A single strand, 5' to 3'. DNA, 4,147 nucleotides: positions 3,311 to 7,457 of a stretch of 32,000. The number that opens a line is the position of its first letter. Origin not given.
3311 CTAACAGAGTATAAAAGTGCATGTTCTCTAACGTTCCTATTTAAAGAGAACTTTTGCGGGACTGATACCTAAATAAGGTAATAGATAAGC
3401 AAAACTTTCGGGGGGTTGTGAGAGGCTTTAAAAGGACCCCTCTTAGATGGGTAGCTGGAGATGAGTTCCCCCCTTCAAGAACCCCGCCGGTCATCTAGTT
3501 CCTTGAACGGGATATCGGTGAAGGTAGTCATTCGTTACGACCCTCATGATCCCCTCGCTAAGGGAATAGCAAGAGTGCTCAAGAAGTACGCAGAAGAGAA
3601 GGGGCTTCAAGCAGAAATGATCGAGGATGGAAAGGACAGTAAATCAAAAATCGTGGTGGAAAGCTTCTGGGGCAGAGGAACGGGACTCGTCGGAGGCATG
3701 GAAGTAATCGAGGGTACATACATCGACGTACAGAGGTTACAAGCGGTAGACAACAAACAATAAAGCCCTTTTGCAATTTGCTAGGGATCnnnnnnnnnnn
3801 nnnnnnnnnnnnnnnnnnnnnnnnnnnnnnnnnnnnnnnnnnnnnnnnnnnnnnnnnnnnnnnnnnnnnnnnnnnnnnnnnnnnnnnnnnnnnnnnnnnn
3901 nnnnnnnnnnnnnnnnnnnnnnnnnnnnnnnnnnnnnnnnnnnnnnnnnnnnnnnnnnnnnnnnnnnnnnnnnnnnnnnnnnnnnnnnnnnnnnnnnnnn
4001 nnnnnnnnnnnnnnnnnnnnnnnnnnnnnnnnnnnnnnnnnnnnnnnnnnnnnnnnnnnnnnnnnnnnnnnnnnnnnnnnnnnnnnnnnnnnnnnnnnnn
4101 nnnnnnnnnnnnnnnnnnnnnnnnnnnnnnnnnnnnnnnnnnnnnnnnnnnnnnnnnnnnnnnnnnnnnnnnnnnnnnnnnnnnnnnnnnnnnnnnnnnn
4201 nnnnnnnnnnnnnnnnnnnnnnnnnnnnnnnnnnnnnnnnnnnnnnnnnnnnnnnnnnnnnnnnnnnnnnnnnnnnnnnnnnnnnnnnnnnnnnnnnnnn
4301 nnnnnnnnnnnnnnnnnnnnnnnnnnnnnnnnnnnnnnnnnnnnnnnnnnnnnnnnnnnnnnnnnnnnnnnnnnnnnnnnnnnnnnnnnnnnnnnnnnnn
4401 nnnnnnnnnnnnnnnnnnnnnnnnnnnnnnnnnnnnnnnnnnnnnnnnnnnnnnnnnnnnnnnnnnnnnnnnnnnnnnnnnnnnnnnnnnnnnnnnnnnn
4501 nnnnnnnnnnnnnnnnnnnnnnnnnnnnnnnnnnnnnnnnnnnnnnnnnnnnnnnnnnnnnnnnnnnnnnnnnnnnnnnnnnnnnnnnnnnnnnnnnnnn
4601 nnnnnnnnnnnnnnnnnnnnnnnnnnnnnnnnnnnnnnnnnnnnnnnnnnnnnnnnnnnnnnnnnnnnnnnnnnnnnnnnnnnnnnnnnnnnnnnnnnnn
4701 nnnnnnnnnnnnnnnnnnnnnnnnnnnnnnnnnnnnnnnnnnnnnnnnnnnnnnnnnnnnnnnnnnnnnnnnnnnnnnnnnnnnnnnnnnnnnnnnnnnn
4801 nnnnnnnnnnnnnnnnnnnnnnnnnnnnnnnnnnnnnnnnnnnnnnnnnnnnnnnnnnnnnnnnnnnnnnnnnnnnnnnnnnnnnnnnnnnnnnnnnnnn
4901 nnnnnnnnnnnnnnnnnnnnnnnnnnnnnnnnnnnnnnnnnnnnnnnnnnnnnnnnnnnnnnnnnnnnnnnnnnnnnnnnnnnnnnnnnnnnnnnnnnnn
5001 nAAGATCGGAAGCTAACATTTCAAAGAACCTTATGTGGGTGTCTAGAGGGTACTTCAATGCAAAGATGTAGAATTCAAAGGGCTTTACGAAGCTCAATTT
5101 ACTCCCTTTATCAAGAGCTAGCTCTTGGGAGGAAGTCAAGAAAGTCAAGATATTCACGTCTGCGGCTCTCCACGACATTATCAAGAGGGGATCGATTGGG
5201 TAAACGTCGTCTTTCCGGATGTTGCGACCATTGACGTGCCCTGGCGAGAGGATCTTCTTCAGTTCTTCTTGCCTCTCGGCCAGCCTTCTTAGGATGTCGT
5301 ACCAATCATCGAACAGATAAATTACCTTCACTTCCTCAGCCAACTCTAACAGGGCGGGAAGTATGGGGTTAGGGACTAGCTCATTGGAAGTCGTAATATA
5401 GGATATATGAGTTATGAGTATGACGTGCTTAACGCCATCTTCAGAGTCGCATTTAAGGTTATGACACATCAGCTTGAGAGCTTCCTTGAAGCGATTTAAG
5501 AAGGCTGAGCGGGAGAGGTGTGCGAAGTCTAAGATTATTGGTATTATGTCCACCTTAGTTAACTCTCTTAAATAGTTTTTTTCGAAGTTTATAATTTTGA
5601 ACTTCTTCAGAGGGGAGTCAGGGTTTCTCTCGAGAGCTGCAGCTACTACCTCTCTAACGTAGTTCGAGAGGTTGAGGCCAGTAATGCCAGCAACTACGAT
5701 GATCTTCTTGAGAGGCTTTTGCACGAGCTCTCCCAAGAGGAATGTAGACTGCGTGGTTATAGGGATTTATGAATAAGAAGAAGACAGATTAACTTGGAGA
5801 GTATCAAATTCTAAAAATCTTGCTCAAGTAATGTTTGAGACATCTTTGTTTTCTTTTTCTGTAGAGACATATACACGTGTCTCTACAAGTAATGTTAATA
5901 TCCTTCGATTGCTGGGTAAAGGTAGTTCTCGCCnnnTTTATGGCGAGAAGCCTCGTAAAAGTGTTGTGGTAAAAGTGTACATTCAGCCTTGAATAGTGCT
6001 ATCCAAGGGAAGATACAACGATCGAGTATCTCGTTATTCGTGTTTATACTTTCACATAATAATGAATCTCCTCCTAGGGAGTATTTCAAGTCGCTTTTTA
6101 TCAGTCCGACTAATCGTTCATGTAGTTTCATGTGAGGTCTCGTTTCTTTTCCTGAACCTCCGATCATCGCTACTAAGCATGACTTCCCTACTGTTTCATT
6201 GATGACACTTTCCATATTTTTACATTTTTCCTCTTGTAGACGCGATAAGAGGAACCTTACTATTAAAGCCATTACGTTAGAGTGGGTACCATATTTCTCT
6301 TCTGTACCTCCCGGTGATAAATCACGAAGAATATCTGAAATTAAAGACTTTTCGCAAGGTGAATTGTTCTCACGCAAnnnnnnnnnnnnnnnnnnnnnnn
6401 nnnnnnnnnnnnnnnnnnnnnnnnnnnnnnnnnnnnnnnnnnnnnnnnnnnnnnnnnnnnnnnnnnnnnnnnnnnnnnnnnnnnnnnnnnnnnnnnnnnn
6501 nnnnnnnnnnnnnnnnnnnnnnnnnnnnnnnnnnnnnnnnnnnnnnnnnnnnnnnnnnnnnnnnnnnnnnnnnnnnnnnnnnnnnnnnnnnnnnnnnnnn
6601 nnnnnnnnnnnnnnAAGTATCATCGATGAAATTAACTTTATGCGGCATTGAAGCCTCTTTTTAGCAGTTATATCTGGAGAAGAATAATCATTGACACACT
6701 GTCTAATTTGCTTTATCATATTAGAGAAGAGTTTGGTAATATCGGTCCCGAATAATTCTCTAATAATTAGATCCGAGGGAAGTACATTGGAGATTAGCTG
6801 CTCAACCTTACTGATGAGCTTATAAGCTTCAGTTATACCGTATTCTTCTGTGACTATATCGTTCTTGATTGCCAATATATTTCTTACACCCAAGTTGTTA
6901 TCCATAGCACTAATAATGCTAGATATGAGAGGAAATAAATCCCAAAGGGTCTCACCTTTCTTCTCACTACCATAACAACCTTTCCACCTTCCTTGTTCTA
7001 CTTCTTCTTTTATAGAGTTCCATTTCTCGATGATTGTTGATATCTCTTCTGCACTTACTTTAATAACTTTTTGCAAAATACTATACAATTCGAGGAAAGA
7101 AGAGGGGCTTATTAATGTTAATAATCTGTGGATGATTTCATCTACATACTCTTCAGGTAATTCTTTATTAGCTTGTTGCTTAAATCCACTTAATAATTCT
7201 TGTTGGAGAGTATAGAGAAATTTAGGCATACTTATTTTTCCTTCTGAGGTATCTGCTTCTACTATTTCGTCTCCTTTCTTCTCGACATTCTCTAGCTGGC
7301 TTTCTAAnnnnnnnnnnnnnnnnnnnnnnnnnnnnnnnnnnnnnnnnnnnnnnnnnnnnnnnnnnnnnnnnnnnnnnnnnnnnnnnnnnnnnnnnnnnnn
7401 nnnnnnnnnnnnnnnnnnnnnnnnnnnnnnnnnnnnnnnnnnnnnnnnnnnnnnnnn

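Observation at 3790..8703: AT-rich two-gene island (786 aa + 648 aa) next to a tRNA gene: candidate undescribed system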

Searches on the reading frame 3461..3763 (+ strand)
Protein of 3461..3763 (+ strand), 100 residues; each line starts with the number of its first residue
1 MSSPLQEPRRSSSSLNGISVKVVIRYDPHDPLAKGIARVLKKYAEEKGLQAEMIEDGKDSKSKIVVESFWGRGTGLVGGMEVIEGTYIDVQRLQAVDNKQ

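Call 6: search_protein_families(library=pfam, proteins=[window:3461-3763:+], max_evalue=1)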
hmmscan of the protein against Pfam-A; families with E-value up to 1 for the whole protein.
window:3461-3763:+ (100 aa): 1 family
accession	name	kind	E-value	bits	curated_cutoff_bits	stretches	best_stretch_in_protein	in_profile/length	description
PF09299.17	Mu-transpos_C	-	0.08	13.4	21.7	1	21-31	36-46/61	Mu transposase, C-terminal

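Call 8: search_protein_families(library=ncbifam, proteins=[window:3461-3763:+], max_evalue=1)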
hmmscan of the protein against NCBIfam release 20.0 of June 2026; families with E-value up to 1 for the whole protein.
window:3461-3763:+ (100 aa): 0 families

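Call 71: search_protein_families(library=phrogs, proteins=[window:3461-3763:+], max_evalue=0.1)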
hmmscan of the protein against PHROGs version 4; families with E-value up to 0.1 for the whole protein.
window:3461-3763:+ (100 aa): 0 families

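Call 98: search_protein_families(library=padloc, proteins=[window:3461-3763:+], max_evalue=10)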
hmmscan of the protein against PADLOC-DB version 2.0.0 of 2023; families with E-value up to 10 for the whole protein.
window:3461-3763:+ (100 aa): 1 family
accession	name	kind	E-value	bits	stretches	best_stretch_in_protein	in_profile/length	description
PDLC02708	PbeB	-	0.0031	15.7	1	35-65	11-41/65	PbeB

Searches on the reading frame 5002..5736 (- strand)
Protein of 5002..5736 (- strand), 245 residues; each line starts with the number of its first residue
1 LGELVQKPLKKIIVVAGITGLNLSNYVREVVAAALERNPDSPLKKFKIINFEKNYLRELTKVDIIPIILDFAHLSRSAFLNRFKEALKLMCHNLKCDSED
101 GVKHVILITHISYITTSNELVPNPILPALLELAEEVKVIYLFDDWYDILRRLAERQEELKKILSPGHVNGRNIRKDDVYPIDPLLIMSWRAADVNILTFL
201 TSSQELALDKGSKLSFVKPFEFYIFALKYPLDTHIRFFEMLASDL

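Call 37: search_protein_families(library=pfam, proteins=[window:5002-5736:-], max_evalue=10)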
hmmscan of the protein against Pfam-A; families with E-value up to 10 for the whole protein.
seq(245 aa): 0 families

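Call 93: search_solved_structures(query=A5, max_evalue=10, show_alignments=3)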
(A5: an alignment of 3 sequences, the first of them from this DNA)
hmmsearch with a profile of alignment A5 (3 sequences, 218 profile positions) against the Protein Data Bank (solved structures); distinct sequences matched with E-value up to 10: 4.
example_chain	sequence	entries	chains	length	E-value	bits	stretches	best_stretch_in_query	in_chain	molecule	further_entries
3zie_A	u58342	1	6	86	0.12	15.1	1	97-148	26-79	SEPF-LIKE PROTEIN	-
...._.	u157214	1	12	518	0.54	13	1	7-51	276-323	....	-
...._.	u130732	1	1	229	0.72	12.6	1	59-125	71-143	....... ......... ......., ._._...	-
5ee0_A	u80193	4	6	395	1.8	11.3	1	127-199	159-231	Obg-like ATPase 1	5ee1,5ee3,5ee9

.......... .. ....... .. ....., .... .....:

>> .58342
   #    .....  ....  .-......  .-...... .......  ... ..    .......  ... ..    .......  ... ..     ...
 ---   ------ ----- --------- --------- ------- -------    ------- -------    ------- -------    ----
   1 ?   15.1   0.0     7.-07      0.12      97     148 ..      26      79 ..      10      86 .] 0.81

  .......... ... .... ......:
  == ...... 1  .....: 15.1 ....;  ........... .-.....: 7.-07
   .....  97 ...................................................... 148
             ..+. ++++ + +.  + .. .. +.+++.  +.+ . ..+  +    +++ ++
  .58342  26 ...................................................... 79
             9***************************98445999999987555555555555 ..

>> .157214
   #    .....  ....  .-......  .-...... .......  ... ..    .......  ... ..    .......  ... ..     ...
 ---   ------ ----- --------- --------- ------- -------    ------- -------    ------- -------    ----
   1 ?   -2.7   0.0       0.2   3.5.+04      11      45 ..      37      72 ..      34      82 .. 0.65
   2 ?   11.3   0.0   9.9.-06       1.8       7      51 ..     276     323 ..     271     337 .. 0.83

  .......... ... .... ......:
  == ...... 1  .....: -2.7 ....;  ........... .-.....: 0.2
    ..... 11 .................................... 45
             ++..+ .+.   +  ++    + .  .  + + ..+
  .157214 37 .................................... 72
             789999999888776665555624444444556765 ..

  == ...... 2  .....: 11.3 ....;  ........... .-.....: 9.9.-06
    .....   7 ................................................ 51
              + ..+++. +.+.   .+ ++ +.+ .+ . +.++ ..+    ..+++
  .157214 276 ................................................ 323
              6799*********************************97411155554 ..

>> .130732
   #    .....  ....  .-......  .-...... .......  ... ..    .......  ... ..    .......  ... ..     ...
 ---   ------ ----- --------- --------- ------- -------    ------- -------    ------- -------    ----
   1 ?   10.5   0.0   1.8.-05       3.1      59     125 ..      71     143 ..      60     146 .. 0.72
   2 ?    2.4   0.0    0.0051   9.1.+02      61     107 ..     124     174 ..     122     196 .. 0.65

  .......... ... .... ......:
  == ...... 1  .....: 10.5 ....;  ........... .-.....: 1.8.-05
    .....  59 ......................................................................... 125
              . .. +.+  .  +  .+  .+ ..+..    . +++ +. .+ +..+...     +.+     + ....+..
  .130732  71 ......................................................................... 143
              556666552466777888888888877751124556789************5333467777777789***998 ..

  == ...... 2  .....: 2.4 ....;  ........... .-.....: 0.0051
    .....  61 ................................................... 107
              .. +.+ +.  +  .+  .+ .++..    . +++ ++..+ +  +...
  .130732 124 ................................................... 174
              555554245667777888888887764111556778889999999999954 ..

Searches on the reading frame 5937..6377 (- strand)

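Call 85: search_protein_families(library=pfam, proteins=[window:5937-6377:-], max_evalue=10)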
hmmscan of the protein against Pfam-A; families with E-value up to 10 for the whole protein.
seq(147 aa): 1 family
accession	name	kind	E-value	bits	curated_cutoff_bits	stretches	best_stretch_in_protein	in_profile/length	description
PF10831.14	DUF2556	-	0.13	12.7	27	1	48-58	32-42/53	Protein of unknown function (DUF2556)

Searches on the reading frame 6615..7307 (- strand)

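Call 85: search_protein_families(library=pfam, proteins=[window:6615-7307:-], max_evalue=10)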
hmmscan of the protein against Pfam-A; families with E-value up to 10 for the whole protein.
seq(231 aa): 4 families
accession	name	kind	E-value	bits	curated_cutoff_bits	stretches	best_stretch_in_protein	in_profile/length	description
PF00393.24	6PGD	-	0.022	14.6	27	1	71-98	19-46/290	6-phosphogluconate dehydrogenase, C-terminal domain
PF17867.7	AAA_lid_7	-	0.11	13.3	22.7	1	73-115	1-42/106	Midasin AAA lid domain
PF03592.21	Terminase_2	-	0.21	12.7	26.1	1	44-101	34-85/141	Terminase small subunit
PF01552.22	Pico_P2B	-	0.94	10.1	27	1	184-231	12-56/101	Picornavirus 2B protein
